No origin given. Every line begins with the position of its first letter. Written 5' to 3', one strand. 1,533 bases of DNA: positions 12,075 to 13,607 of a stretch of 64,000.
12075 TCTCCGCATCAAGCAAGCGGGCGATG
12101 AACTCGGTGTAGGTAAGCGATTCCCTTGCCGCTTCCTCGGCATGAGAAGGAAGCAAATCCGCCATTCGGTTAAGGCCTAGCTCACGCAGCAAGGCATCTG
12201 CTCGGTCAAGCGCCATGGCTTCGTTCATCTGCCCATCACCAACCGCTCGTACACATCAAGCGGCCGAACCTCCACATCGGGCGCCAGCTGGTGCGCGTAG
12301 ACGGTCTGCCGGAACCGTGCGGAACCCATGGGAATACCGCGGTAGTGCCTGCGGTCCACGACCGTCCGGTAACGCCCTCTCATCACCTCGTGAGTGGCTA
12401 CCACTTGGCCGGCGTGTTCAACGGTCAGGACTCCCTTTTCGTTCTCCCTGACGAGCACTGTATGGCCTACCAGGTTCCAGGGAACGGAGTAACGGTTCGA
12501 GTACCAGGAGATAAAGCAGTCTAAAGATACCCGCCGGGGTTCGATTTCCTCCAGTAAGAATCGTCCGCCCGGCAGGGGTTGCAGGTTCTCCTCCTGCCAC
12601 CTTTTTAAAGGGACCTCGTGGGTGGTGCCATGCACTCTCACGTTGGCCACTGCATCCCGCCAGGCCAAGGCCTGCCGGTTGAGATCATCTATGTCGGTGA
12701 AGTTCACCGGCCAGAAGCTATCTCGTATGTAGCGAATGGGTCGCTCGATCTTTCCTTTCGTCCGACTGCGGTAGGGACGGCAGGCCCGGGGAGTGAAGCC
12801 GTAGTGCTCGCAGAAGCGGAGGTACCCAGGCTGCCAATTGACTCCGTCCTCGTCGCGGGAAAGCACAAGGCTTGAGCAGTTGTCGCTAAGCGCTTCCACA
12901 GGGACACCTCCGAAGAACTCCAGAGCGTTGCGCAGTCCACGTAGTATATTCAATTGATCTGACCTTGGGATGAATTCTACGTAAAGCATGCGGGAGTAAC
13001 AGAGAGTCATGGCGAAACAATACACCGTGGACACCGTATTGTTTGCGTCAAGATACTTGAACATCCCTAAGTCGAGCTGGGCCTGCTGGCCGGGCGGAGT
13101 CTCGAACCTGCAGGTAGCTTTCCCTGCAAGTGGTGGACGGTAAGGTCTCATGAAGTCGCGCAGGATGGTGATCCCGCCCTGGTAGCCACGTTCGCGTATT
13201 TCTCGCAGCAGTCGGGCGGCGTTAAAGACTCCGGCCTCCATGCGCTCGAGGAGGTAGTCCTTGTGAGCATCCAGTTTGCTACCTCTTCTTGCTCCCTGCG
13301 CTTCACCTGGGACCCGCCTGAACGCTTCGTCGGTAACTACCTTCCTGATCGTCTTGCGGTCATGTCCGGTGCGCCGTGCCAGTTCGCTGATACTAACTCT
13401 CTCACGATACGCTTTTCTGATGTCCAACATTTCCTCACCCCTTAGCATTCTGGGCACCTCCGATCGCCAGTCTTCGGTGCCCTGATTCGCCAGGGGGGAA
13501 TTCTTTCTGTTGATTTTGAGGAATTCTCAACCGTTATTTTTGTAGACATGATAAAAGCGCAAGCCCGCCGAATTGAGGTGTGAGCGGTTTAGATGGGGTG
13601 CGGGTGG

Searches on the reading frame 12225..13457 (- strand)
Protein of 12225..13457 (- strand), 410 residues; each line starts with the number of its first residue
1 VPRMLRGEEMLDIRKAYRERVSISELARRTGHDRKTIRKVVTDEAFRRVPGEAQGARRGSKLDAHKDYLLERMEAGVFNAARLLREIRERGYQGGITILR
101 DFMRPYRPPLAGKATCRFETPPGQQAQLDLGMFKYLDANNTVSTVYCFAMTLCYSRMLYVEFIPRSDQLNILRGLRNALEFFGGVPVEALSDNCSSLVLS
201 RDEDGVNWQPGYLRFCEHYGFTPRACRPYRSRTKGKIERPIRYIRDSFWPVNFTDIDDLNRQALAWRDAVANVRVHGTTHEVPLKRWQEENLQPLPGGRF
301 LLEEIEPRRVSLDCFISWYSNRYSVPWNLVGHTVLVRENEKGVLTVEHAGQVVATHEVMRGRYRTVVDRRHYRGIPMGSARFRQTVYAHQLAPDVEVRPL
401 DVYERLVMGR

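Call 39: search_protein_families(library=pfam, proteins=[window:12225-13457:-], max_evalue=0.001)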
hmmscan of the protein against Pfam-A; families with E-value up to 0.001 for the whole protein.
window:12225-13457:- (410 aa): 2 families
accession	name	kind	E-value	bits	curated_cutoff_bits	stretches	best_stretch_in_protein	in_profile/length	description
PF22483.2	Mu-transpos_C_2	-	2.8e-16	59.4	27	1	295-368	1-73/73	Mu transposase, C-terminal domain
PF00665.32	rve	-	2e-14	54.1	32.6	1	122-231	4-102/102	Integrase core domain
